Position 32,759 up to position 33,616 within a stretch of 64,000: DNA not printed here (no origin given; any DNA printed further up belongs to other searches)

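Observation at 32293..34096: Xis-type HTH-NUDIX fusion co-transcribed with a YfbR-like HD nucleotidase, flanked by a second HD hydrolase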

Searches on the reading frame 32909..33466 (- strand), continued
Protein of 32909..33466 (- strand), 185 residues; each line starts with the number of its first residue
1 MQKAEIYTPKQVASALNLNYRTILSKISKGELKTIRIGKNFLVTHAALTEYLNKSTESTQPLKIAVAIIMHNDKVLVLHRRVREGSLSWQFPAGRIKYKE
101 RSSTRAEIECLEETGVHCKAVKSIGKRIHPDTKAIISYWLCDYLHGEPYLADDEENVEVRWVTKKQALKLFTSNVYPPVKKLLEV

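Call 25: search_protein_families(library=pfam, alignment_id=A2, max_evalue=0.001)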
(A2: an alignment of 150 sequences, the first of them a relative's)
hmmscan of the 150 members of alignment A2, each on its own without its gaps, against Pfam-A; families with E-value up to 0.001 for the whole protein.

A. member 1, P0012 (199 aa): 2 families
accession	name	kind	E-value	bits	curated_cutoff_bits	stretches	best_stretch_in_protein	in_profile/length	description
PF00293.34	NUDIX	-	6.1e-13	49.4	21.1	1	63-167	6-119/134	NUDIX domain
PF12728.13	HTH_17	-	4e-08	33.8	27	1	7-53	2-48/51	Helix-turn-helix domain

B. families by the number of members that match (of 150 scanned): 68 families (the first 25 are shown)
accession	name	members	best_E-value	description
PF00293.34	NUDIX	149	2.8e-40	NUDIX domain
PF14815.12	NUDIX_4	85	2.8e-15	NUDIX domain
PF13676.11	TIR_2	11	2.6e-22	TIR domain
PF13560.12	HTH_31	9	9.2e-16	Helix-turn-helix domain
PF24391.1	HD-CE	8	4.7e-34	HD-CE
PF01381.28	HTH_3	8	3.7e-13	Helix-turn-helix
PF01582.25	TIR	7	1.1e-14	TIR domain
PF22327.2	Nudt16-like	6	1.6e-05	U8 snoRNA-decapping enzyme-like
PF12728.13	HTH_17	5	8.3e-98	Helix-turn-helix domain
PF13384.12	HTH_23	4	2.5e-16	Homeodomain-like domain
PF12844.13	HTH_19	4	4.1e-11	Helix-turn-helix domain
PF00069.31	Pkinase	2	2.1e-34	Protein kinase domain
PF10137.14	CAP12-PCTIR_TIR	2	1.7e-28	CAP12/Pycsar effector protein, TIR domain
PF07714.23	PK_Tyr_Ser-Thr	2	5.9e-19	Protein tyrosine and serine/threonine kinase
PF19964.5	EAD11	2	1.7e-11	Effector-associated domain 11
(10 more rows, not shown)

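Call 26: search_protein_families(library=padloc, proteins=[window:32909-33466:-], max_evalue=0.01)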
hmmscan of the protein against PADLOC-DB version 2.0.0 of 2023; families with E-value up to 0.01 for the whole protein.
window:32909-33466:- (185 aa): 2 families
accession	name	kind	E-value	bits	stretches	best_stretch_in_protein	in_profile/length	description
PDLC04899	PDC-S07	-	4.1e-12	43.9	1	61-170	6-115/135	-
PDLC04133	mad1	-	0.00092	17.5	1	5-57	4-56/60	mads_1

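Call 27: search_protein_families(library=phrogs, proteins=[window:32909-33466:-], max_evalue=0.001)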
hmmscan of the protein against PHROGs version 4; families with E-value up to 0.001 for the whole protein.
window:32909-33466:- (185 aa): 6 families
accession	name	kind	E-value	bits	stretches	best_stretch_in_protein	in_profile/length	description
phrog_1198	-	other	8.9e-10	39.7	1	53-175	27-158/253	MutT/NUDIX hydrolase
phrog_25665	-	integration and excision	3.5e-05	24.9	1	3-56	22-75/93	excisionase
phrog_1185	-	other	5.2e-05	23.8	1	66-120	151-212/301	nudix hydrolase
phrog_15528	-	head and packaging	0.00011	21.7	1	63-181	523-639/794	portal protein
phrog_6216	-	unknown function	0.00019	21.3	1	67-176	6-98/545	-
phrog_2907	-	integration and excision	0.00023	22.6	1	3-59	3-64/117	excisionase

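Call 28: find_related_loci(query=A1, collection=genome_contigs, flank=8000)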
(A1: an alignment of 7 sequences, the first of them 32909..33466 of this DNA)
Query A1 (185 aa) in genome_contigs; peptide patterns used: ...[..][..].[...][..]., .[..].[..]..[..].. (x = any residue, [..] = any of these).
24 stretches matched a pattern; 2 encode a relative of the query (tblastn E <= 1e-3); 2 distinct loci.
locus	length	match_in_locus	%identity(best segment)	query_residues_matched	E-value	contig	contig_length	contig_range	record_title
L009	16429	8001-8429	41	42-183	4e-30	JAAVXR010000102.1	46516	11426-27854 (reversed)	MAG: Hespellia sp. isolate ABMPRH_242_0 k141_1479483, whole genome shotgun sequence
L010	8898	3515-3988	35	36-184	7e-23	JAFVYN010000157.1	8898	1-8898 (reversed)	MAG: Clostridia bacterium isolate RGIG5511 Sheep_Colon.Co__c3053201, whole genome shotgun sequence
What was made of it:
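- Tried and rejected: The pattern scan returned only two distant NUDIX loci (call 28), so the source species was not identified that way.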

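Call 34: find_encoding_contigs(protein=window:32909-33466:-, flank=2000, max_places=4)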
Protein window:32909-33466:- (185 aa): no gene with exactly this product is on record in the collection.

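Call 40: search_protein_families(library=pfam, proteins=[P0035, P0038, P0040, P0041, P0042, P0045, P0047, P0048, P0049, P0050], max_evalue=0.001)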
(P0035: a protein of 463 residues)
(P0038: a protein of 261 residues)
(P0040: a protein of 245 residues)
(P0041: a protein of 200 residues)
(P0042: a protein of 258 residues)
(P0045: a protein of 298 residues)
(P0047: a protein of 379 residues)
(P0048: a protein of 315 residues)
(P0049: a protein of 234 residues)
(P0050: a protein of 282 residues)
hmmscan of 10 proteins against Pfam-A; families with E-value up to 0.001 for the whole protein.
P0035 (463 aa): 4 families
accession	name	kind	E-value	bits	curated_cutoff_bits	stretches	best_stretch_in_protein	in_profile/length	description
PF00293.34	NUDIX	-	6.8e-18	65.4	21.1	1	338-455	2-130/134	NUDIX domain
PF00149.33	Metallophos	-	5e-11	43.8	21.5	1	7-257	4-190/191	Calcineurin-like phosphoesterase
PF12850.12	Metallophos_2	-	6.2e-06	26.7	27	0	213-294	76-150/154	Calcineurin-like phosphoesterase superfamily domain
PF14815.12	NUDIX_4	-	9.2e-05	22.6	35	1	342-443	2-98/113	NUDIX domain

P0038 (261 aa): 2 families
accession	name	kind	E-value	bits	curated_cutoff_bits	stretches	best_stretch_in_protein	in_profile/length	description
PF00293.34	NUDIX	-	2.6e-13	50.6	21.1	1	135-239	6-120/134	NUDIX domain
PF13490.11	zf-HC2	-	1.3e-10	41.6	22.2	2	18-45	8-35/35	Putative zinc-finger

P0040 (245 aa): 1 family
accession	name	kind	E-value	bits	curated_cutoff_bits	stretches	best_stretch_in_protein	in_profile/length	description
PF00293.34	NUDIX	-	2.3e-14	54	21.1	1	117-221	3-118/134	NUDIX domain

P0041 (200 aa): 2 families
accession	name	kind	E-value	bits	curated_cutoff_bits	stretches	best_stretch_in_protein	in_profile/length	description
PF00293.34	NUDIX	-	5.3e-13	49.6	21.1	1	73-177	3-118/134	NUDIX domain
PF14815.12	NUDIX_4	-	0.00079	19.6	35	0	77-184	3-105/113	NUDIX domain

P0042 (258 aa): 1 family
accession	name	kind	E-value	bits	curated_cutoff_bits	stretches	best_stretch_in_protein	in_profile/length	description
PF00293.34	NUDIX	-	5.1e-13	49.6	21.1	1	128-232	3-118/134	NUDIX domain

P0045 (298 aa): 3 families
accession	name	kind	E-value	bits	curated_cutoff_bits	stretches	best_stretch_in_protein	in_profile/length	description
PF13676.11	TIR_2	-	6.9e-20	72.2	28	1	15-130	1-109/122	TIR domain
PF00293.34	NUDIX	-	1.8e-18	67.3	21.1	1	157-264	4-121/134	NUDIX domain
PF01582.25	TIR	-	2e-10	41.2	21.3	1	12-116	1-105/179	TIR domain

P0047 (379 aa): 3 families
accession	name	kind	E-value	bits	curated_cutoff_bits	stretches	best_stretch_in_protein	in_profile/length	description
PF00293.34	NUDIX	-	8.7e-15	55.4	21.1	1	250-354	5-118/134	NUDIX domain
PF13365.12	Trypsin_2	-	3.4e-13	51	27.6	1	21-176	1-144/144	Trypsin-like peptidase domain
PF14815.12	NUDIX_4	-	0.00085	19.5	35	0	254-366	3-110/113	NUDIX domain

P0048 (315 aa): 4 families
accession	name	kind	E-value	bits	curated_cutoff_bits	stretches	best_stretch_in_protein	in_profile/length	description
PF00293.34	NUDIX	-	1.2e-19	71.1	21.1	1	183-290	2-118/134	NUDIX domain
PF00383.29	dCMP_cyt_deam_1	-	3e-11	43.6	25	1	9-110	6-102/102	Cytidine and deoxycytidylate deaminase zinc-binding region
PF14437.12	MafB19-deam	-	1.2e-08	35.4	27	1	11-121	7-112/142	MafB19-like deaminase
PF18785.7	Inv-AAD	-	1.2e-06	28.8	26.5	1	58-118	38-99/129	Invertebrate-AID/APOBEC-deaminase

P0049 (234 aa): 4 families
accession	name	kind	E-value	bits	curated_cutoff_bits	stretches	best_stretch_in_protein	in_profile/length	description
PF01381.28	HTH_3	-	6.5e-13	48.9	23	1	26-79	1-54/55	Helix-turn-helix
PF00293.34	NUDIX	-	1.8e-11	44.6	21.1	1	104-209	6-118/134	NUDIX domain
PF12844.13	HTH_19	-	4.1e-11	43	30.2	1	26-81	4-59/64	Helix-turn-helix domain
PF13560.12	HTH_31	-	6.8e-06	26.7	27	1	26-76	6-57/64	Helix-turn-helix domain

P0050 (282 aa): 4 families
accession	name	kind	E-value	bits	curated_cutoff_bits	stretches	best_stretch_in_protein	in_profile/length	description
PF13676.11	TIR_2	-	3.2e-21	76.5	28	1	18-135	1-111/122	TIR domain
PF00293.34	NUDIX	-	5.5e-16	59.2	21.1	1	161-266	6-120/134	NUDIX domain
PF01582.25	TIR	-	3e-12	47.1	21.3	1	17-119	3-105/179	TIR domain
PF14815.12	NUDIX_4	-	5e-05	23.5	35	1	163-268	2-101/113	NUDIX domain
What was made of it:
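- Other members of the clade carry Xre-type, AbiEi-type and other HTHs at the N-terminus (calls 25, 40).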

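Call 41: predict_structure(alignment_id=A3)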
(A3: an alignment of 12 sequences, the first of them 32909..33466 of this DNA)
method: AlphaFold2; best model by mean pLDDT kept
length: 185 residues; sequences in the alignment: 12
mean_pLDDT: 88.1   pTM: 0.65
mean pLDDT of the five models: 88.1, 87.6, 85.8, 82.8, 78.0
residues with pLDDT >= 90: 100; 70-90: 73; 50-70: 8; < 50: 4
segments of 3 or more residues with pLDDT < 50: none
pLDDT, mean of each block of 10 residues (from residue 1): 72 83 84 85 87 61 93 95 81 91 97 97 93 91 96 92 95 90 92
secondary structure, 60 per line:
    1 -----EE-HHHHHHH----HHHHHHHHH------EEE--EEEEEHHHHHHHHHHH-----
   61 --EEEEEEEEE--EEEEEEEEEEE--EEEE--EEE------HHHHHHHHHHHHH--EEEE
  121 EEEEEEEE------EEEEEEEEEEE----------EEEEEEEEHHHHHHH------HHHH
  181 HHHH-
elements in order: H9-15 H20-28 E35-37 E40-44 H45-55 E63-71 E74-84 E87-90 E93-95 H102-114 E117-128 E135-145 E156-163 H164-170 H177-184
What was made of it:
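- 32909..33466 (-): HTH_17-NUDIX fusion gene (185 aa, stop codon included). AF2 model with pLDDT 88.1 (call 41).
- The linker has low pLDDT (call 41).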

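Call 43: fold_search(model_id=the predicted structure, library=pdb)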
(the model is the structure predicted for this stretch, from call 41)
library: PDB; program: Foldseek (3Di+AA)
matches with E <= 10: 1047; with E <= 0.001: 582
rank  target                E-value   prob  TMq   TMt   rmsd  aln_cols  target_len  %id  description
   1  5iw4_A                7.6e-10  1.00  0.56  0.41  10.7       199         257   13  Crystal structure of E. coli NudC in complex with NAD (released 2016-07-13)
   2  2gb5_B                1.1e-09  1.00  0.55  0.40   3.2       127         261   17  Crystal structure of NADH pyrophosphatase (EC 3.6.1.22) (1790429) from Escherichia coli K12 at 2.30 A resolution (released 2006-03-28)
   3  5isy_C                1.2e-09  1.00  0.55  0.42   3.3       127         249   16  Crystal structure of Nudix family protein with NAD (released 2016-09-14)
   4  5iw4_B                1.2e-09  1.00  0.54  0.40   3.5       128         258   18  Crystal structure of E. coli NudC in complex with NAD (released 2016-07-13)
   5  7e44_F                2.4e-09  1.00  0.57  0.42   2.6       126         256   17  Crystal structure of NudC complexed with dpCoA (released 2021-07-28)
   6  2gb5_A                2.5e-09  1.00  0.55  0.40  10.6       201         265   14  Crystal structure of NADH pyrophosphatase (EC 3.6.1.22) (1790429) from Escherichia coli K12 at 2.30 A resolution (released 2006-03-28)
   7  5iw5_B                2.7e-09  1.00  0.54  0.40   3.7       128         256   18  Crystal structure of E. coli NudC in complex with NMN (released 2016-07-13)
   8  7e44_A                3.5e-09  1.00  0.56  0.41  10.5       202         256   12  Crystal structure of NudC complexed with dpCoA (released 2021-07-28)
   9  5iw5_A                4.4e-09  1.00  0.54  0.40   3.1       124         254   18  Crystal structure of E. coli NudC in complex with NMN (released 2016-07-13)
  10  5isy_A                4.7e-09  1.00  0.57  0.43  10.6       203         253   11  Crystal structure of Nudix family protein with NAD (released 2016-09-14)
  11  3dku_B                5.0e-09  1.00  0.53  0.64   3.3       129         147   24  Crystal structure of Nudix hydrolase Orf153, ymfB, from Escherichia coli K-1 (released 2009-06-30)
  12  3dku_A                6.0e-09  1.00  0.53  0.62   3.4       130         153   23  Crystal structure of Nudix hydrolase Orf153, ymfB, from Escherichia coli K-1 (released 2009-06-30)
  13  4zbp_B                6.3e-09  1.00  0.56  0.40   8.4       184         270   15  Crystal structure of the AMPCPR-bound AtNUDT7 (released 2015-09-09)
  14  7e44_E                6.3e-09  1.00  0.56  0.41  10.5       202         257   13  Crystal structure of NudC complexed with dpCoA (released 2021-07-28)
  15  3h95                  7.2e-09  1.00  0.55  0.63   2.8       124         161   18  Crystal structure of the NUDIX domain of NUDT6 (released 2009-07-07)
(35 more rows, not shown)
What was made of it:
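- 32912..33280 (-): MutT-like NUDIX domain, residues 63-185. Foldseek matches to NUDIX structures at E about 1e-9 (call 43).
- On NUDIX superfamily (PF00293): The AF2 model matches NudC, YmfB, Ap4A hydrolase and MutT2 at E about 1e-9 (calls 41, 43).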

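Call 44: search_solved_structures(query=A1, max_evalue=0.01, show_alignments=2)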
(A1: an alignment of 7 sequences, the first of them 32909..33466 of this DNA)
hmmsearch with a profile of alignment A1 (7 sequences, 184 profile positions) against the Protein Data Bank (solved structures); distinct sequences matched with E-value up to 0.01: 39.
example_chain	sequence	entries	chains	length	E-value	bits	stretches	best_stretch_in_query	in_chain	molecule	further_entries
1sjy_A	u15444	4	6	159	3.5e-05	26.9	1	65-172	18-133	MutT/nudix family protein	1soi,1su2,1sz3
3dku_A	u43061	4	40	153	6.3e-05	26.1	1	63-167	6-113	Putative phosphohydrolase | Phosphatase nudJ | Putative Nudix hydrolase ymfB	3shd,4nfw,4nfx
1mut_A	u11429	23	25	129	7.4e-05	25.9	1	59-152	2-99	NUCLEOSIDE TRIPHOSPHATE PYROPHOSPHOHYDROLASE | Mutator mutT protein | 7,8-dihydro-8-oxoguanine-triphosphatase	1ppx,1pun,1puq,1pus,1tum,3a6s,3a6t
3i7u_A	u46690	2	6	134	0.00034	23.7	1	67-150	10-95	AP4A hydrolase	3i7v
3gg6_A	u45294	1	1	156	0.00034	23.7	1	64-118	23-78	Nucleoside diphosphate-linked moiety X motif 18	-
5c7q_A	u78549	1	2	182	0.0004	23.5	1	68-169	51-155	NudF protein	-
7b67_A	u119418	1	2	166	0.00057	23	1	63-161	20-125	Nucleotide triphosphate diphosphatase NUDT15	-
7b66_A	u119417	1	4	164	0.00061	22.9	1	64-161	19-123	Nucleotide triphosphate diphosphatase NUDT15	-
5bon_A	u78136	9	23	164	0.00061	22.9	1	64-161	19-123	Probable 8-oxo-dGTP diphosphatase NUDT15 | Nucleotide triphosphate diphosphatase NUDT15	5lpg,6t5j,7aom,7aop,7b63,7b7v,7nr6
7b65_A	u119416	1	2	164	0.00062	22.9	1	64-161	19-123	Nucleotide triphosphate diphosphatase NUDT15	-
7b64_A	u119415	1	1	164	0.00062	22.9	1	63-161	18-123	Nucleotide triphosphate diphosphatase NUDT15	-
8zr8_A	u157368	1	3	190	0.00077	22.6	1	53-123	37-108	Methanol dehydrogenase activator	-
3hhj_A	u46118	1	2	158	0.00087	22.4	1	61-120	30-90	Mutator mutT protein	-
8wv3_A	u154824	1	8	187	0.00089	22.4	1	53-123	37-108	ADP-ribose pyrophosphatase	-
9jax_E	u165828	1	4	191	0.00092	22.3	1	53-123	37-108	ADP-ribose pyrophosphatase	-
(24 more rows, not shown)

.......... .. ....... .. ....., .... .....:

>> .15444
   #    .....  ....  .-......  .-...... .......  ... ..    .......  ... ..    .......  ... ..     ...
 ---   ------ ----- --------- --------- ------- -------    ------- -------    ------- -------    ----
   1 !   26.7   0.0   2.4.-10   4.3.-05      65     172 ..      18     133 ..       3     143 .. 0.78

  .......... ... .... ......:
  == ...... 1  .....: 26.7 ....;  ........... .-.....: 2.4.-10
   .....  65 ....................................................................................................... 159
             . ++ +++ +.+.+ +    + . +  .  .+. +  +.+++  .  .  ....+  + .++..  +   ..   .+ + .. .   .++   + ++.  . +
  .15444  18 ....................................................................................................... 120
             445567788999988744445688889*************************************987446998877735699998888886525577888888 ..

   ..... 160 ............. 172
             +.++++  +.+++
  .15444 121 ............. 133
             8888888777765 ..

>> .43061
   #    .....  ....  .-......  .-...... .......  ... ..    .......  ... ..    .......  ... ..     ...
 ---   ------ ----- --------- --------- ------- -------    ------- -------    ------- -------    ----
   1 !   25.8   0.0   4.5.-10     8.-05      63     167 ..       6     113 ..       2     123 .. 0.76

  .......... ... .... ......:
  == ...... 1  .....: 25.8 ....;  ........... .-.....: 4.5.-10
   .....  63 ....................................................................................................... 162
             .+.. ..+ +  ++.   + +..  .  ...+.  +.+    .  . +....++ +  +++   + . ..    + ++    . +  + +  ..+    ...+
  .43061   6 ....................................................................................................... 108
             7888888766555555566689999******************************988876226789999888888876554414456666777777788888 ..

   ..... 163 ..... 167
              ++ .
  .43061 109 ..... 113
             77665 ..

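Call 52: find_related_loci(query=A4, collection=metagenome_contigs, flank=5000)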
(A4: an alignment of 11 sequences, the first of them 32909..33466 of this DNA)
Query A4 (185 aa) in metagenome_contigs; peptide patterns used: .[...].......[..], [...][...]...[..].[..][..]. (x = any residue, [..] = any of these).
406 stretches matched a pattern; 301 encode a relative of the query (tblastn E <= 1e-3); the best 80 are kept; 80 distinct loci.
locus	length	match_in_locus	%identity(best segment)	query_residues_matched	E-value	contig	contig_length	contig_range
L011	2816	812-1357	53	1-183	1e-66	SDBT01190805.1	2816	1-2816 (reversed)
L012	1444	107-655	54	1-184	1e-67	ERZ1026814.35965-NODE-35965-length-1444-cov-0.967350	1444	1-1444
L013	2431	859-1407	54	1-184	3e-63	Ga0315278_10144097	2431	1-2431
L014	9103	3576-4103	51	6-183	2e-59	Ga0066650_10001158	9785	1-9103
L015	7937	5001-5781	41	57-184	1e-32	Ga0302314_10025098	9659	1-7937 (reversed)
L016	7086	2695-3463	43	61-183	9e-33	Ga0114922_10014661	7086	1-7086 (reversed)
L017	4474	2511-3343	43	43-185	5e-32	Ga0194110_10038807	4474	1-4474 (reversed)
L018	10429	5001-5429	38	36-184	6e-32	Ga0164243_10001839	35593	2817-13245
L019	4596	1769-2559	43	52-185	4e-32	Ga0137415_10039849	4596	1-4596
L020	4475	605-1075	41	37-184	3e-31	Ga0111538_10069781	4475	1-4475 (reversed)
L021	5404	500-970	41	37-184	3e-31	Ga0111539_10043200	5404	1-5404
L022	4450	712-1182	41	37-184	3e-31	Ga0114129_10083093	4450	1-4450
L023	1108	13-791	41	57-184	7e-32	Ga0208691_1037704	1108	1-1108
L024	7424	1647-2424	42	58-184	1e-30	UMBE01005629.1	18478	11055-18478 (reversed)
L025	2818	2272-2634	42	64-184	3e-30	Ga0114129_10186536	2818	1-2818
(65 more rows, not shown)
